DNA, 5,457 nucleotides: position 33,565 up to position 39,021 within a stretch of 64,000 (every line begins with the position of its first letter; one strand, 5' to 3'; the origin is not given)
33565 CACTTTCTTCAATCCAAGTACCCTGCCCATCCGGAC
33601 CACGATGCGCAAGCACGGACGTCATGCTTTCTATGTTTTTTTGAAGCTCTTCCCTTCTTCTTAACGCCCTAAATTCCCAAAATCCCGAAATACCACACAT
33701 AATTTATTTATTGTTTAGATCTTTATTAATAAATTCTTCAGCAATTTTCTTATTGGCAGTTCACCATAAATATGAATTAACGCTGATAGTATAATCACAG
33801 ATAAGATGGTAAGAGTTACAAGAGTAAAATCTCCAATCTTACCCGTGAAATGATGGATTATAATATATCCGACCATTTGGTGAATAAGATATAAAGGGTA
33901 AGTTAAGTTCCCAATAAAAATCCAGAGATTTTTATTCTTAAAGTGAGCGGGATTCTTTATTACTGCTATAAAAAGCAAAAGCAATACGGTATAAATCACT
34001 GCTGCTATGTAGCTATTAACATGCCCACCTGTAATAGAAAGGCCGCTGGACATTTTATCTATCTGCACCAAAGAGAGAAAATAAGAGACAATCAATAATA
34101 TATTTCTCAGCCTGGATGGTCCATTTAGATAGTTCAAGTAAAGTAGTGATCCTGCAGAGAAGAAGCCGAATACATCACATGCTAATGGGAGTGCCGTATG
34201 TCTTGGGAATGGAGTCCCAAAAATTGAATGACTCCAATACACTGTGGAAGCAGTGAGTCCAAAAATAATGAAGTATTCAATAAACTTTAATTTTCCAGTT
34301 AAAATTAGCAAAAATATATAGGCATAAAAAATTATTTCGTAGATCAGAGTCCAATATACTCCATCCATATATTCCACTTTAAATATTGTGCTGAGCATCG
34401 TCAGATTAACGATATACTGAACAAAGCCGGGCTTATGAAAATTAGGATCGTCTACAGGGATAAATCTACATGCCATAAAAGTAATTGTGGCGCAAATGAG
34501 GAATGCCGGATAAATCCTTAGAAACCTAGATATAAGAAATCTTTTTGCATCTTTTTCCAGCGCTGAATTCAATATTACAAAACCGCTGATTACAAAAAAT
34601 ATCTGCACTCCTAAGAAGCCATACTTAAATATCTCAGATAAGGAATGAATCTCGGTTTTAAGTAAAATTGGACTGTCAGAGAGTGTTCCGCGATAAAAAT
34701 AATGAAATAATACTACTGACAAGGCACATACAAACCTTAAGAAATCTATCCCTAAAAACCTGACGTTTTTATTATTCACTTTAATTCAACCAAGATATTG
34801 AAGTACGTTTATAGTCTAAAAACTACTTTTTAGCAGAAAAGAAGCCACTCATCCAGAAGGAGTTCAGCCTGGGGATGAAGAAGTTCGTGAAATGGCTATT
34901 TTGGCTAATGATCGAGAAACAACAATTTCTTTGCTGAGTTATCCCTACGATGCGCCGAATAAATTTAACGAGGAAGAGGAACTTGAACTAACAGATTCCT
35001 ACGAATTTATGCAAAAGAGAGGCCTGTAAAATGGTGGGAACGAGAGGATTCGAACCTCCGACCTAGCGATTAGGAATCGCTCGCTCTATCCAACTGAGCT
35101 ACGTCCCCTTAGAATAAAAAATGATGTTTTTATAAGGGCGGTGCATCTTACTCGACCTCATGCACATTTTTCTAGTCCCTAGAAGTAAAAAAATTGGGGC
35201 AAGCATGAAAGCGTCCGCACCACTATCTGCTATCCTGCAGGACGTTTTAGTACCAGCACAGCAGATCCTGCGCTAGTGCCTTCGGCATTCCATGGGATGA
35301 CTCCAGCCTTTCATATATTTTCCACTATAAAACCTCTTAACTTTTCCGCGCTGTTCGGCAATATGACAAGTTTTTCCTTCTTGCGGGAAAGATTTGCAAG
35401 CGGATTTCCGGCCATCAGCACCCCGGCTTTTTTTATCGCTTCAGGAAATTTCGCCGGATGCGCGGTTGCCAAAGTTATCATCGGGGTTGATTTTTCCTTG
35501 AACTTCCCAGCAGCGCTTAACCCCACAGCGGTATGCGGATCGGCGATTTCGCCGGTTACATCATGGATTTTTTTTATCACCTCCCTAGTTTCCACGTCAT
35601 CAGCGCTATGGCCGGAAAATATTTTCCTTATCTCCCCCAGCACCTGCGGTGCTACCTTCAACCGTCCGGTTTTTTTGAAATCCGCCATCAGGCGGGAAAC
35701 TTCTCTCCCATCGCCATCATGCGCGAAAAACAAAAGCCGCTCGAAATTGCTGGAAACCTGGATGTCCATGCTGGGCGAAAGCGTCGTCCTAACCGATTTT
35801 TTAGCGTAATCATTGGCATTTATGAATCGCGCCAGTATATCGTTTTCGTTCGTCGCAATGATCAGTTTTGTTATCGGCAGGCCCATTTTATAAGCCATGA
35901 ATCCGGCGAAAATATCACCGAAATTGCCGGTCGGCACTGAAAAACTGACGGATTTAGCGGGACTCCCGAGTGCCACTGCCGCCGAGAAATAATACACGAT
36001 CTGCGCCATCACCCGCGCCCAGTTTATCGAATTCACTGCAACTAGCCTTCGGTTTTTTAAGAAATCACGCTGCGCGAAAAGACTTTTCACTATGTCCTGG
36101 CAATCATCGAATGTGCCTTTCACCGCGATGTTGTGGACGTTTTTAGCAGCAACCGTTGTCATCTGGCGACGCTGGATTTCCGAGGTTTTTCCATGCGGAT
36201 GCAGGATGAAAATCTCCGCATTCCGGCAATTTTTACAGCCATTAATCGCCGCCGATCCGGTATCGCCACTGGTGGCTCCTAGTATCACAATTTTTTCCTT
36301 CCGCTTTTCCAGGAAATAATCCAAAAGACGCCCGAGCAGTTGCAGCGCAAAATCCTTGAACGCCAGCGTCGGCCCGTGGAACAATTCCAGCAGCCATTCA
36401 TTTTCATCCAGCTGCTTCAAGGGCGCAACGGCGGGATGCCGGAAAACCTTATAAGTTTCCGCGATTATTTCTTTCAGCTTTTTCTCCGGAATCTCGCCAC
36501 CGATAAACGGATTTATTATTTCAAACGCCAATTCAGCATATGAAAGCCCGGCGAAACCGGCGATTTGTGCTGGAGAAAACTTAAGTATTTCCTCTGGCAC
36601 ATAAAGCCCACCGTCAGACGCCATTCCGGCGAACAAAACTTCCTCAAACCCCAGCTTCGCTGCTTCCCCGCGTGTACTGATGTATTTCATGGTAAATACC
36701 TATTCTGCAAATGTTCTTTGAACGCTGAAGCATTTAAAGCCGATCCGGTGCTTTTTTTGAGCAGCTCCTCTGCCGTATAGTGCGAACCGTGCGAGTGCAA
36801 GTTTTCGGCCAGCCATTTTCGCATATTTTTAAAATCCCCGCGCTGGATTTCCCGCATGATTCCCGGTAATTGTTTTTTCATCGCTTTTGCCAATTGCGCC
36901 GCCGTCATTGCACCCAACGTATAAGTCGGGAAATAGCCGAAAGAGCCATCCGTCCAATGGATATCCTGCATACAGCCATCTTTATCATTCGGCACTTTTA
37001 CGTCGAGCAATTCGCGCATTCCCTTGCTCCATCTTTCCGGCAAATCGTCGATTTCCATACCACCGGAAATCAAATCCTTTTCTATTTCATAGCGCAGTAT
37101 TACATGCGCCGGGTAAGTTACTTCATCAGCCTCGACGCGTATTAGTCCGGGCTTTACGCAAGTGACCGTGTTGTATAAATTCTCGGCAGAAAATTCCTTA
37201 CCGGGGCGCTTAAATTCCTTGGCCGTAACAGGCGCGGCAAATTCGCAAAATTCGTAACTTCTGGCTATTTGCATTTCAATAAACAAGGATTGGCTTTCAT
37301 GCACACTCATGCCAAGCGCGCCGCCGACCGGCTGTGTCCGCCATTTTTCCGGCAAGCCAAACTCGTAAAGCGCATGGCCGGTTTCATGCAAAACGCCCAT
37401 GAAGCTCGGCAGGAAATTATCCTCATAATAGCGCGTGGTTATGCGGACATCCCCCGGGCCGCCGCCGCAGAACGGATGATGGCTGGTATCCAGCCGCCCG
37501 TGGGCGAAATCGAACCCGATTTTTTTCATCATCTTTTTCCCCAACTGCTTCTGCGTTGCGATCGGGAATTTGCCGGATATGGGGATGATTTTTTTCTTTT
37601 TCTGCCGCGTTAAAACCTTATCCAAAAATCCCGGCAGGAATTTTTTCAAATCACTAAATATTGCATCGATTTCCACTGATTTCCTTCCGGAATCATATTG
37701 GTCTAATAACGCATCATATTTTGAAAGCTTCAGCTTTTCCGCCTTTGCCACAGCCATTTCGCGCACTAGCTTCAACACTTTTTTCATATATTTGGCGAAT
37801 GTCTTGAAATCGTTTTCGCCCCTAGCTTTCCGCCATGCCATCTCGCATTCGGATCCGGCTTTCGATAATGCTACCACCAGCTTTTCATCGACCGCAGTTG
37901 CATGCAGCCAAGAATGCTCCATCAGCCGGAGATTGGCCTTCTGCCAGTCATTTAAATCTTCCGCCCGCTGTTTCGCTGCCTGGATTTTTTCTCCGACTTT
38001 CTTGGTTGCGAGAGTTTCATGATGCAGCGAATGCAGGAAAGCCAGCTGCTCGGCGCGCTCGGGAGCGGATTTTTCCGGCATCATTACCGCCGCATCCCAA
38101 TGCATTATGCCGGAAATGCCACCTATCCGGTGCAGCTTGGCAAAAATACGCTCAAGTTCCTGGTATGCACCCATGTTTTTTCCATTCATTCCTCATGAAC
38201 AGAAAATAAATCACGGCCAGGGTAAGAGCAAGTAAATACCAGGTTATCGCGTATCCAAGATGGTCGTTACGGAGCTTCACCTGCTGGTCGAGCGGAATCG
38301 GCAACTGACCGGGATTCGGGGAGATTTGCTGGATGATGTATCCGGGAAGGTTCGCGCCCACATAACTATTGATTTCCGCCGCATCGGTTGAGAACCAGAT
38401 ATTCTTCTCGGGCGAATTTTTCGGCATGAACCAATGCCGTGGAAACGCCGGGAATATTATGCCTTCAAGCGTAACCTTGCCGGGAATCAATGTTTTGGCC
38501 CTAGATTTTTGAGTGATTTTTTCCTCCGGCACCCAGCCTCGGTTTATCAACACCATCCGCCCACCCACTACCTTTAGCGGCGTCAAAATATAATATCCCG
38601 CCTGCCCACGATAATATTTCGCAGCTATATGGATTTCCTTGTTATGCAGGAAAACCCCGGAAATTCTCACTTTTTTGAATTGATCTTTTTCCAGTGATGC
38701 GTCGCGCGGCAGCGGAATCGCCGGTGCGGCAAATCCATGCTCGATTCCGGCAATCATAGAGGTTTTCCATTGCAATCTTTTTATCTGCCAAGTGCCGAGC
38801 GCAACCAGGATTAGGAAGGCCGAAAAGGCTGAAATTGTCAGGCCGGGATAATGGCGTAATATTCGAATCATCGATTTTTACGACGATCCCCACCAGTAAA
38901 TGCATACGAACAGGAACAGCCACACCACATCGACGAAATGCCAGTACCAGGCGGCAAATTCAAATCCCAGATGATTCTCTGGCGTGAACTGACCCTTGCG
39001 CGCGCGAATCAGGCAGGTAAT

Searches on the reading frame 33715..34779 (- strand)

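Call 18: search_protein_families(library=pfam, proteins=[window:33715-34779:-], max_evalue=0.001)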
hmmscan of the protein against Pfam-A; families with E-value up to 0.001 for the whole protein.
window:33715-34779:- (354 aa): 1 family
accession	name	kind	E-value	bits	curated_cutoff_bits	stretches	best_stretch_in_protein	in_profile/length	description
PF01757.29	Acyl_transf_3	-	6.7e-26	91.5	31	1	9-335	2-324/326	Acyltransferase domain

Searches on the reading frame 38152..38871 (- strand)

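Call 18: search_protein_families(library=pfam, proteins=[window:38152-38871:-], max_evalue=0.001)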
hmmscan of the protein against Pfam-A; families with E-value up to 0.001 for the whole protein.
window:38152-38871:- (239 aa): 1 family
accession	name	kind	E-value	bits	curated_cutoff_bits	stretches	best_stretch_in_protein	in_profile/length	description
PF02104.20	SURF1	-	1e-45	157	23.4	1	18-216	3-205/205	SURF1 family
